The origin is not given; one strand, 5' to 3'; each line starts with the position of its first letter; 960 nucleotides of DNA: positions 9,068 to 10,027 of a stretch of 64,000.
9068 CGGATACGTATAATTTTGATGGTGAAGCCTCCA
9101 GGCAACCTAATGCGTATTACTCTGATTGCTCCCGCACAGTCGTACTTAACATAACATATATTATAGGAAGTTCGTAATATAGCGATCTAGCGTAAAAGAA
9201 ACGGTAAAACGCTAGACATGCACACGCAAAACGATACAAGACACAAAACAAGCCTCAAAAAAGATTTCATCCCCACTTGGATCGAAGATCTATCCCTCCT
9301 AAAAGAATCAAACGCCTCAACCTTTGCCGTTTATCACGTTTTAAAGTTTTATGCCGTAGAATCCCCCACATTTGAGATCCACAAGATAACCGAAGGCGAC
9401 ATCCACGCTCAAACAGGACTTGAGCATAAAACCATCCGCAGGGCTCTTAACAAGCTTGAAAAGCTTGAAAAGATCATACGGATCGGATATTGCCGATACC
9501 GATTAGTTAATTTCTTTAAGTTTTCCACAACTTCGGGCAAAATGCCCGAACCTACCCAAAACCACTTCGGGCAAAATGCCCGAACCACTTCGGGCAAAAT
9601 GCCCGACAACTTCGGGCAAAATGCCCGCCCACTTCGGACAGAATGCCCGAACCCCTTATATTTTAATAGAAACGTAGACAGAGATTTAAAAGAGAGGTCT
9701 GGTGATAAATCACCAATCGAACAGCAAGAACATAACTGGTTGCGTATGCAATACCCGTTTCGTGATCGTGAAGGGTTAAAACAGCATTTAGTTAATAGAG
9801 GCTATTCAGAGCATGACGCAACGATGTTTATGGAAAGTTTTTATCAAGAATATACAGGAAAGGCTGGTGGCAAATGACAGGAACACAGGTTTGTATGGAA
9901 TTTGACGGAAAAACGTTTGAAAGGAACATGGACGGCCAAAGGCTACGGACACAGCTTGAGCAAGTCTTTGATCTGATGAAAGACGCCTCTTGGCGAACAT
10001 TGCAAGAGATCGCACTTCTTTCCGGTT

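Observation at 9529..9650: Five ~22-bp-spaced palindromic iterons inside the initiator gene (lambda O-style origin)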

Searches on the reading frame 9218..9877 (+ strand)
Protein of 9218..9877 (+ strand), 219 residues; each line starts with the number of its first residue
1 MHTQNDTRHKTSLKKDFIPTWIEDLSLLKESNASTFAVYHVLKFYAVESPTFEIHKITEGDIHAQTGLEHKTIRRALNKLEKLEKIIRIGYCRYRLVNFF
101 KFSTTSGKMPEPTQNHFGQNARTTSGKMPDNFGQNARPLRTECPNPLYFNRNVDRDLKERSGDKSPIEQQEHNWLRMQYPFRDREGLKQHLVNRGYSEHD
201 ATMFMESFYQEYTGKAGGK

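Call 7: search_protein_families(library=pfam, proteins=[window:9218-9877:+], max_evalue=0.01)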
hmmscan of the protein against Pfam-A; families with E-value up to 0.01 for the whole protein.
window:9218-9877:+ (219 aa): 0 families

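Call 8: search_protein_families(library=phrogs, proteins=[window:9218-9877:+], max_evalue=0.01)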
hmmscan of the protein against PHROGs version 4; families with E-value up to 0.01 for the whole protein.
window:9218-9877:+ (219 aa): 2 families
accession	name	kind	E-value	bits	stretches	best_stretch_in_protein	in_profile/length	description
phrog_270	-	DNA, RNA and nucleotide metabolism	0.00073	20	1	18-136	35-139/383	replication initiation protein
phrog_1835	-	DNA, RNA and nucleotide metabolism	0.0031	17.9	1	8-91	39-102/301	HTH DNA binding protein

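Call 9: find_homologous_proteins(query=window:9218-9877:+, max_evalue=0.001)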
Query window:9218-9877:+ (219 aa): 2 proteins with E <= 0.001 among 216 candidates.
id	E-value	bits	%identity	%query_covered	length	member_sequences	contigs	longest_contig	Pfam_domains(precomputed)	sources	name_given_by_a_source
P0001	6.3e-148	508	100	100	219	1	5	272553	-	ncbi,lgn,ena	-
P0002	1.6e-84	301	60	97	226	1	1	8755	-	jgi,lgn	jgi:hypothetical protein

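Call 11: find_encoding_contigs(protein=P0002, flank=10000)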
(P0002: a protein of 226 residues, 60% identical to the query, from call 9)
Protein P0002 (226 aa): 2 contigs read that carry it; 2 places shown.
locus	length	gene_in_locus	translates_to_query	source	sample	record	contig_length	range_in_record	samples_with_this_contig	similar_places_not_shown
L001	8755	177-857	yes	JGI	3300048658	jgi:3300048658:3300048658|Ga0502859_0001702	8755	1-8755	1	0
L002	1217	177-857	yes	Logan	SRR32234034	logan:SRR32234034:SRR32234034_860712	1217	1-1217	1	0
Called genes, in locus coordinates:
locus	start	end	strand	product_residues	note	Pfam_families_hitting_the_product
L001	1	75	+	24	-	?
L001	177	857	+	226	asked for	-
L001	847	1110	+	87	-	-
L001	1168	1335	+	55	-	-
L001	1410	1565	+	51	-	-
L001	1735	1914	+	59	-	-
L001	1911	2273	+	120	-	-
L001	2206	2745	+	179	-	-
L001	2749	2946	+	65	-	-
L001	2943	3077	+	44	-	-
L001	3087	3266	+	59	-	-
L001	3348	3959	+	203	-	-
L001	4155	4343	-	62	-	-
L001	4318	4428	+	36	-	-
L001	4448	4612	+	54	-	-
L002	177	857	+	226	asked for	-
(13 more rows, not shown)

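Call 12: find_encoding_contigs(protein=P0001, flank=10000)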
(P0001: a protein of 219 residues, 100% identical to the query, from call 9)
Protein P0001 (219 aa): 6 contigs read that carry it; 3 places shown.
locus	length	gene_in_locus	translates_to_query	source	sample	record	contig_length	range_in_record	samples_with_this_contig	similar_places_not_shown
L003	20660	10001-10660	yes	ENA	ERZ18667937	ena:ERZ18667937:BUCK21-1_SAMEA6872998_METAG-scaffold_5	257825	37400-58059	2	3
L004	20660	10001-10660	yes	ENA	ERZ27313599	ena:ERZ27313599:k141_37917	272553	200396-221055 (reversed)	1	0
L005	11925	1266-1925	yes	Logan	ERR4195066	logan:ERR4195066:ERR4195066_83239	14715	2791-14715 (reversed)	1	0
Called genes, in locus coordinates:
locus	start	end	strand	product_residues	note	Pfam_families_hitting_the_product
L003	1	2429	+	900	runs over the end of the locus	PF00330:Aconitase, PF00694:Aconitase_C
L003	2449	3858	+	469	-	PF00330:Aconitase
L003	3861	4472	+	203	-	PF00694:Aconitase_C, PF27434:LeuD_C (weak)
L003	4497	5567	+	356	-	PF01264:Chorismate_synt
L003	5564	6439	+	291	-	PF00106:adh_short, PF08659:KR, PF13561:adh_short_C2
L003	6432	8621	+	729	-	PF00027:cNMP_binding, PF01734:Patatin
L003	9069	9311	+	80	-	-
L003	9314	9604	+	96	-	-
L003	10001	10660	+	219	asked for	-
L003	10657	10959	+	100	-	-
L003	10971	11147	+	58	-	-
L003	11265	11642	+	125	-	-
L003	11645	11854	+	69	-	-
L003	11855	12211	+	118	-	-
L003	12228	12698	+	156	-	-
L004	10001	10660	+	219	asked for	-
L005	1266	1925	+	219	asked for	-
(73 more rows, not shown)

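Call 20: search_dna_similar(query=window:9218-9877:+, collection=phages, mode=protein, max_evalue=0.01)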
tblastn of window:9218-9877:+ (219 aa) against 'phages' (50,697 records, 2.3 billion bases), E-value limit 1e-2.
No match.

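Call 26: search_protein_families(library=phrogs, proteins=[P0002], max_evalue=0.1)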
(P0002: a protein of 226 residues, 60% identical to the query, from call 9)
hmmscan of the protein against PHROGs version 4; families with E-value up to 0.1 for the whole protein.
P0002 (226 aa): 3 families
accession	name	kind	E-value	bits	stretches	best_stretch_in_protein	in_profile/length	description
phrog_270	-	DNA, RNA and nucleotide metabolism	0.0015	19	1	62-162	71-168/383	replication initiation protein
phrog_142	-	moron, auxiliary metabolic gene and host takeover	0.028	15.5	1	58-106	26-72/116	Ren-like exclusion protein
phrog_678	-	DNA, RNA and nucleotide metabolism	0.054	14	1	64-162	91-196/346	replication initiation O-like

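Call 38: find_related_loci(query=A1, collection=viral_contigs, flank=6000)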
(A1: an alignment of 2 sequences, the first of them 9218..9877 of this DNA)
Query A1 (219 aa) in viral_contigs; peptide patterns used: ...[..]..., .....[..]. (x = any residue, [..] = any of these).
80 stretches matched a pattern, but none encodes a relative of the query by tblastn (E <= 1e-3).
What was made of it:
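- Tried and rejected: find_related_loci with the two close Reps in viral contigs gave nothing (call 38).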

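Call 42: search_protein_representatives(protein=window:9218-9877:+)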
Query: 219 residues. Proteins with E-value up to 0.001 (for the whole library): 14; up to 1e-10: 6; up to 1e-30: 1. The best 14 are listed.
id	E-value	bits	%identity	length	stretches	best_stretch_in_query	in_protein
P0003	1.6e-65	237.1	56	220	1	9-215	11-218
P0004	2.6e-21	92.6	34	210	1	8-214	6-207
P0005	2.3e-15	73.1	31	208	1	12-216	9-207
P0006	2.0e-13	66.7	29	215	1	12-217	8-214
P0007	4.3e-12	62.4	29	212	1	12-173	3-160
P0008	4.2e-11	59.2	32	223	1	9-217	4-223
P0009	6.1e-08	48.8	27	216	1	13-168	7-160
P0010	1.4e-07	47.7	31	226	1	2-215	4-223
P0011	1.6e-06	44.2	32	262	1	10-152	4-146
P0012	1.2e-05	41.3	32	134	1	12-136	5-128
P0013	2.0e-05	40.6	45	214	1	132-217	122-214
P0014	4.3e-04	36.2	25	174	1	12-158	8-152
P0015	7.8e-04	35.4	36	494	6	76-115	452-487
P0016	9.7e-04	35.1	27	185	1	10-124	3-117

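Call 47: find_homologous_proteins(query=A2, max_evalue=0.001)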
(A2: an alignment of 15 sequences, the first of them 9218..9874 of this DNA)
Query A2 (15 sequences) (219 aa, profile of the alignment): 24 proteins with E <= 0.001 among 2243 candidates.
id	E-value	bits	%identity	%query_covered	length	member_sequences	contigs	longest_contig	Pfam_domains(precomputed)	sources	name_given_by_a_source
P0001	4.0e-77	277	100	100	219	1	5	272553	-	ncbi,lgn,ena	-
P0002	9.0e-74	266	60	97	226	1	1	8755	-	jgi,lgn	jgi:hypothetical protein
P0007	1.3e-68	249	29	74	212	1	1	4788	-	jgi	jgi:hypothetical protein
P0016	7.2e-56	208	26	54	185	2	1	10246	-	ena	-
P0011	3.2e-54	202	31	65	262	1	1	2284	-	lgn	-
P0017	1.6e-53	200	27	90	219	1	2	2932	-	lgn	-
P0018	1.9e-53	200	27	75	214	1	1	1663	-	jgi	jgi:hypothetical protein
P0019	4.0e-49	186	27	71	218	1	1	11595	-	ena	-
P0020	1.2e-47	181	23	89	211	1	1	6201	-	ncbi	-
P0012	1.9e-47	180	30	57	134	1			-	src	-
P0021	3.3e-46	176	26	85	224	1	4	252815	-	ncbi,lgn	-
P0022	1.4e-44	171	27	63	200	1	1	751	-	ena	-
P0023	3.8e-43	166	28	68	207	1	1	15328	-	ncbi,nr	ncbi:MAG: hypothetical protein PHP10_03685 [Candidatus Omnitrophica bacterium]|nr:hypothetical prote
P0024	3.8e-42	163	22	58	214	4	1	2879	-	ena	-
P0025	4.5e-42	162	20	59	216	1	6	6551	-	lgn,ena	-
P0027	1.2e-37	148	22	75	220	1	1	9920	-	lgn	-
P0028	2.2e-37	147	24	61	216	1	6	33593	-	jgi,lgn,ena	-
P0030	6.6e-37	146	30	58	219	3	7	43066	-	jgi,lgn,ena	jgi:hypothetical protein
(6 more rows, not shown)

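Call 48: find_encoding_contigs(protein=P0021, flank=10000, max_places=1)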
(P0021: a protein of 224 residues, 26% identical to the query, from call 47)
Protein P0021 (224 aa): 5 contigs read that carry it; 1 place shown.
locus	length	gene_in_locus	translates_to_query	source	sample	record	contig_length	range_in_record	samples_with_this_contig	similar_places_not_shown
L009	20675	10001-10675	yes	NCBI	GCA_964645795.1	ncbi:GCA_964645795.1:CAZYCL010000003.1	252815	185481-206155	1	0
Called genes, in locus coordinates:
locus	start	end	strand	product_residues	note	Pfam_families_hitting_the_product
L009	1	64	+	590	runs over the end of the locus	PF16736:sCache_like (faint), PF00672:HAMP, PF00989:PAS, PF13188:PAS_8 (weak), PF08448:PAS_4, PF13426:PAS_9, PF00512:HisKA, PF02518:HATPase_c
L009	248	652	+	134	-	PF00072:Response_reg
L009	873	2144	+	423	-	PF16930:Porin_5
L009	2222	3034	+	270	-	PF12849:PBP_like_2, PF13531:SBP_bac_11, PF12727:PBP_like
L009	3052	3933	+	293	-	PF00528:BPD_transp_1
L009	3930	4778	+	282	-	PF00528:BPD_transp_1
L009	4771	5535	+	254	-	PF03215:Rad17 (faint), PF00005:ABC_tran, PF02463:SMC_N, PF13304:AAA_21 (faint)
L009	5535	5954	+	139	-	PF01451:LMWPc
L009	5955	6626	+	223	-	PF01895:PhoU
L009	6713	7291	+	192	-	PF00210:Ferritin, PF02915:Rubrerythrin, PF21349:RUBY_RBDX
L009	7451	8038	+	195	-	PF01726:LexA_DNA_bind, PF00717:Peptidase_S24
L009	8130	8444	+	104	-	-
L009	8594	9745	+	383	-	PF00817:IMS, PF21999:IMS_HHH_1 (weak), PF11799:IMS_C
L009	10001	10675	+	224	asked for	-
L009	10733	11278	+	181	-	-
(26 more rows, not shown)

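Call 49: find_encoding_contigs(protein=P0023, flank=10000, max_places=1)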
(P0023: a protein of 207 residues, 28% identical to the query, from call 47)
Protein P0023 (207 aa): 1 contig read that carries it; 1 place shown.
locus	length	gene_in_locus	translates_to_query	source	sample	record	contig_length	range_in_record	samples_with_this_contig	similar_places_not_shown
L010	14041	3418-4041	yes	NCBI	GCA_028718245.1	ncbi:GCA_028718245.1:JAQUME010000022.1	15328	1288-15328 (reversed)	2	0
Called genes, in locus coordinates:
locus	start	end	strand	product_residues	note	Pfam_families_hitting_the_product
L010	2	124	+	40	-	PF23477:zf_Tbcl_2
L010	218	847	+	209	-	PF12686:DUF3800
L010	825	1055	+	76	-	-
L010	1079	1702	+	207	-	PF01726:LexA_DNA_bind, PF00717:Peptidase_S24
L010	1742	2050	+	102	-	-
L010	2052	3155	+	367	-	PF00817:IMS, PF11799:IMS_C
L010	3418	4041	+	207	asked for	-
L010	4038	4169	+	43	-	-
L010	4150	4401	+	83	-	-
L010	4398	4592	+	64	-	-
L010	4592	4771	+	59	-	-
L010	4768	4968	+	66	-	-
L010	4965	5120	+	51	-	-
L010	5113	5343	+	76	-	-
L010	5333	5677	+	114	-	-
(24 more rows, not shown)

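Call 50: find_encoding_contigs(protein=P0030, flank=10000, max_places=1)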
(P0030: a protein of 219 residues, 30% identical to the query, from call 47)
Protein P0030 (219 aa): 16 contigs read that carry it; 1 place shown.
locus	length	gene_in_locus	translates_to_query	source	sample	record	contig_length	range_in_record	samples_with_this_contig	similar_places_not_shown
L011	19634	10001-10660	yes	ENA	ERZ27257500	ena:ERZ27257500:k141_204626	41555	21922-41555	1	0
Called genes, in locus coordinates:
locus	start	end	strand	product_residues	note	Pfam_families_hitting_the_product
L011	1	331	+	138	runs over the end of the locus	PF00583:Acetyltransf_1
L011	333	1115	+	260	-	-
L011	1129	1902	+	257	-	-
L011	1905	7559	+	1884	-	PF18857:LPD38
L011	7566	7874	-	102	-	-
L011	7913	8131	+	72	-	-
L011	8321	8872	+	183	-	-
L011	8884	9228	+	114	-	-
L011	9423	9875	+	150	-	-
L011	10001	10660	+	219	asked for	-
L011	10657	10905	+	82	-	-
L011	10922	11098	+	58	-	-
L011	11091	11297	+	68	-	-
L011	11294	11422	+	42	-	-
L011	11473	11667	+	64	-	-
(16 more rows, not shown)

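Call 51: find_encoding_contigs(protein=P0028, flank=10000, max_places=1)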
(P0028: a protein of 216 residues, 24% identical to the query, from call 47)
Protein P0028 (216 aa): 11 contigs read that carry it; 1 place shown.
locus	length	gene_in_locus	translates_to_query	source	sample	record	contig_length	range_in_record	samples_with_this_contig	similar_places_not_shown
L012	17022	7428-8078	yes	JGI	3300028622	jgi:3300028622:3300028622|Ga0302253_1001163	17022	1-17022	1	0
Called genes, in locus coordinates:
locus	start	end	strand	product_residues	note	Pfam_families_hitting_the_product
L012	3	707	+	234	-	?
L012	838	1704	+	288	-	-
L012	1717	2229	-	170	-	-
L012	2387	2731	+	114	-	PF07238:PilZ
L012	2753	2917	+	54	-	-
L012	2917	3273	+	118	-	PF07238:PilZ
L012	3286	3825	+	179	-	PF14385:DUF4416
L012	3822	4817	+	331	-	PF04055:Radical_SAM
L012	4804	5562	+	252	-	PF08032:SpoU_sub_bind, PF00588:SpoU_methylase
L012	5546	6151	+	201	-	PF12917:YfbR-like, PF13023:HD_3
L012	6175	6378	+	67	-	-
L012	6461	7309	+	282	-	PF01841:Transglut_core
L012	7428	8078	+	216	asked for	-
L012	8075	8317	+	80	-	-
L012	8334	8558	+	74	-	-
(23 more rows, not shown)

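Call 52: find_encoding_contigs(protein=P0016, flank=10000, max_places=1)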
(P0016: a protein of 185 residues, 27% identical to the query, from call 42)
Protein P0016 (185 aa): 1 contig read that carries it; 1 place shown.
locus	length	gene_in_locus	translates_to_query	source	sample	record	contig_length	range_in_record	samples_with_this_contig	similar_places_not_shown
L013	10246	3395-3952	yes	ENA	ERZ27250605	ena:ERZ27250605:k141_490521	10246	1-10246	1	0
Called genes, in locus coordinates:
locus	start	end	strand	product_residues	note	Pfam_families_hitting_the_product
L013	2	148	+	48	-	?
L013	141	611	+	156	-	-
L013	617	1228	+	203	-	-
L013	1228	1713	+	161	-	-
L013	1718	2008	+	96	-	-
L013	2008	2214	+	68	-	-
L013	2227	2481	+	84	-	-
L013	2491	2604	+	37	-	-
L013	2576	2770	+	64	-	-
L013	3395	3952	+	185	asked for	-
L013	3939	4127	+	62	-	-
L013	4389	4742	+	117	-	-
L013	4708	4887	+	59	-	-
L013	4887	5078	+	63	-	-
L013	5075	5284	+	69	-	-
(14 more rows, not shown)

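Call 53: find_encoding_contigs(protein=P0019, flank=10000, max_places=1)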
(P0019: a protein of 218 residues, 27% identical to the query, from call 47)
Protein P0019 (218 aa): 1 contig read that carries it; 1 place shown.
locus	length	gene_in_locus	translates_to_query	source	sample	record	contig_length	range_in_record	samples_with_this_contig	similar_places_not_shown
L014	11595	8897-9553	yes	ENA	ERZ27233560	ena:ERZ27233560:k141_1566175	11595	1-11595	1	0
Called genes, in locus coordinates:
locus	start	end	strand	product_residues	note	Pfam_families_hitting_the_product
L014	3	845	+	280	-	?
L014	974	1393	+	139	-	PF07963:N_methyl (weak), PF16732:ComP_DUS (weak)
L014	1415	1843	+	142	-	PF07963:N_methyl (weak)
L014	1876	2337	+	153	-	-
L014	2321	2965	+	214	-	-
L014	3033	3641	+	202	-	-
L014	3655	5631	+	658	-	PF13884:Peptidase_S74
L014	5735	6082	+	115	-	PF07238:PilZ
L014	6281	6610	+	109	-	PF07238:PilZ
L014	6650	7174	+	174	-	PF14385:DUF4416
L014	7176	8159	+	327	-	PF04055:Radical_SAM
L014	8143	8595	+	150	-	PF09835:DUF2062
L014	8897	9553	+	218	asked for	-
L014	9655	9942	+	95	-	-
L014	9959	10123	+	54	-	-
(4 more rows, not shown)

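Call 54: find_encoding_contigs(protein=P0027, flank=10000, max_places=1)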
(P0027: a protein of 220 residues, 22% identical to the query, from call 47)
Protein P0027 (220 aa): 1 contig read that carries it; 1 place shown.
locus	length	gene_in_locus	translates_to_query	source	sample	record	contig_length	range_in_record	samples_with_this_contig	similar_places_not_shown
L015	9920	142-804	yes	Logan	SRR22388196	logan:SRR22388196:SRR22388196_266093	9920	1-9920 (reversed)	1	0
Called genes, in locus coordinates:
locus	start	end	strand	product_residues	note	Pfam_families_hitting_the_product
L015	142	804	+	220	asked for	-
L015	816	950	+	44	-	-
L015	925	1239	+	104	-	-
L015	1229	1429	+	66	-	-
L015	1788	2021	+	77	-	-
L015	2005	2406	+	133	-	-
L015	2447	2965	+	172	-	-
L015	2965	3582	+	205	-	-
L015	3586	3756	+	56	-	-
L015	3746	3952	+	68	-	-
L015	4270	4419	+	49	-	-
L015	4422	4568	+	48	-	-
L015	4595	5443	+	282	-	PF18628:P2_N, PF25513:P2_C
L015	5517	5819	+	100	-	-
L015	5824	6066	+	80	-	-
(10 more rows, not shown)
